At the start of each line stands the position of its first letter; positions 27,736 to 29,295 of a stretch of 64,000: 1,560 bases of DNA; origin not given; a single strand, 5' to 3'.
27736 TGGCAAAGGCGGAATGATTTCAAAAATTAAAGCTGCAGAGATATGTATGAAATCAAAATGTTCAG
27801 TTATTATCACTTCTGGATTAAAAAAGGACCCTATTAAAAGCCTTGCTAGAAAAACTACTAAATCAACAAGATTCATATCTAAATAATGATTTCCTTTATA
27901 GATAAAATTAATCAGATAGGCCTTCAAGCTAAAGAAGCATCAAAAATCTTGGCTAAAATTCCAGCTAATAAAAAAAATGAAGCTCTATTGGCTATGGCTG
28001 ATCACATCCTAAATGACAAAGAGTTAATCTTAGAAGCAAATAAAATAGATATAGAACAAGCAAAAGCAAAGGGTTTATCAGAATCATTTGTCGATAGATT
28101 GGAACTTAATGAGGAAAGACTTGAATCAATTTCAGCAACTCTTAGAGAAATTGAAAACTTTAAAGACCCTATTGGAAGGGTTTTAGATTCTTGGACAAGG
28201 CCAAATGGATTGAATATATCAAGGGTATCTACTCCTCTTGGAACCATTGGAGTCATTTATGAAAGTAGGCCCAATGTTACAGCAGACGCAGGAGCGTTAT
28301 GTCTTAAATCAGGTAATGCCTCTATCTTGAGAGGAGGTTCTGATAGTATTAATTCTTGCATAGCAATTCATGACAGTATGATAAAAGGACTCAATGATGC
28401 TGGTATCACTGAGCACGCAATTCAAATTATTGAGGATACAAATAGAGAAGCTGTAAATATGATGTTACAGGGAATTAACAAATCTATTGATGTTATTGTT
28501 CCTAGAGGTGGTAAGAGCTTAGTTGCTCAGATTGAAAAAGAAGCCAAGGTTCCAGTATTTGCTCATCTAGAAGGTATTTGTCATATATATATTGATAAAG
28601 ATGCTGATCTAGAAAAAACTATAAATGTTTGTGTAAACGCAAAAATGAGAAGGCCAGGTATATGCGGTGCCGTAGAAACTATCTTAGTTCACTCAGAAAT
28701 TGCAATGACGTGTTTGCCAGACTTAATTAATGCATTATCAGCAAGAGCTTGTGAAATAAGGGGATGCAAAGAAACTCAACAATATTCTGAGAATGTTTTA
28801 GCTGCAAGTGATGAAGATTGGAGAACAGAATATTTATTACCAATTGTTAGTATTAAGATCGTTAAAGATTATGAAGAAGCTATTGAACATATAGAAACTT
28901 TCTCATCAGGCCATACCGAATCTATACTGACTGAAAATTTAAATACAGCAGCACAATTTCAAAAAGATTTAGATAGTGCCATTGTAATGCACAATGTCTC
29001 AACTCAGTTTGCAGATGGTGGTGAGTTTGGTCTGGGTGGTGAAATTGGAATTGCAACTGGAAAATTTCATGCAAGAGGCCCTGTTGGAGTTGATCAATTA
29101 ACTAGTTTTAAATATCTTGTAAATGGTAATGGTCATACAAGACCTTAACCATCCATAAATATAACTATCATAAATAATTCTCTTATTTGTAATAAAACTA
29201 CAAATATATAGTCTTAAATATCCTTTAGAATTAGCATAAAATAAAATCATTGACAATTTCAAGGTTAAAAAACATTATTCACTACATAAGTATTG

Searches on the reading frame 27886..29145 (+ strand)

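Call 58: search_protein_families(library=ncbifam, proteins=[window:27886-29145:+], max_evalue=0.00001)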
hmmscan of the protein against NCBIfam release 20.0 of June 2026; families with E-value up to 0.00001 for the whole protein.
window:27886-29145:+ (420 aa): 15 families
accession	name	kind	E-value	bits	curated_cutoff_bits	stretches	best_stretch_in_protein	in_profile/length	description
NF001221.0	PRK00197.1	equivalog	9.1e-170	564.9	289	1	6-419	5-417/418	glutamate-5-semialdehyde dehydrogenase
TIGR00407.1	proA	equivalog_domain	4.9e-137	457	317.45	1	15-409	1-398/398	glutamate-5-semialdehyde dehydrogenase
TIGR01092.1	P5CS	equivalog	3.4e-98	329.7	796.75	1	11-417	291-693/715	delta l-pyrroline-5-carboxylate synthetase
NF010378.0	PRK13805.1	equivalog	1.4e-13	49.7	951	1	110-305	103-294/872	bifunctional acetaldehyde-CoA/alcohol dehydrogenase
NF040648.1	lactal_redase_Meth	equivalog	4.1e-11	42.6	650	0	14-282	41-296/463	lactaldehyde dehydrogenase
NF047625.1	AcylSulfactDhSauS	equivalog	4.5e-10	38.9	600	0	110-277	95-261/464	acylating sulfoacetaldehyde dehydrogenase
NF052305.1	DioxValDhHalo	equivalog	1.2e-09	37.6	750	0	314-406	383-474/483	2,5-dioxovalerate dehydrogenase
NF006916.0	PRK09407.1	equivalog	3.9e-08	32.3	521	0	8-282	58-319/526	succinic semialdehyde dehydrogenase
TIGR02518.1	EutH_ACDH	equivalog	8.6e-08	31.5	620.1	1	111-268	98-254/488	acetaldehyde dehydrogenase (acetylating)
NF050084.1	pip_6_carb_DH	equivalog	1.1e-07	31.2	730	0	111-284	111-287/475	L-piperidine-6-carboxylate dehydrogenase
NF042993.1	AlphKGSA_gudD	equivalog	4.5e-07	29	770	0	9-279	45-302/481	alpha-ketoglutaric semialdehyde dehydrogenase GucD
TIGR01722.1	MMSDH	subfamily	1.7e-06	27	448.5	0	312-409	375-471/477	CoA-acylating methylmalonate-semialdehyde dehydrogenase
NF011927.0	PRK15398.1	subfamily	2e-06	26.8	403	0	313-386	358-429/465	aldehyde dehydrogenase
NF047626.1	SulfactDhSafD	equivalog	6.8e-06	25.4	700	0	14-277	31-282/454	sulfoacetaldehyde dehydrogenase SafD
NF010575.0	PRK13968.1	equivalog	1e-05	24.9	855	0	140-285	151-293/462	succinate-semialdehyde dehydrogenase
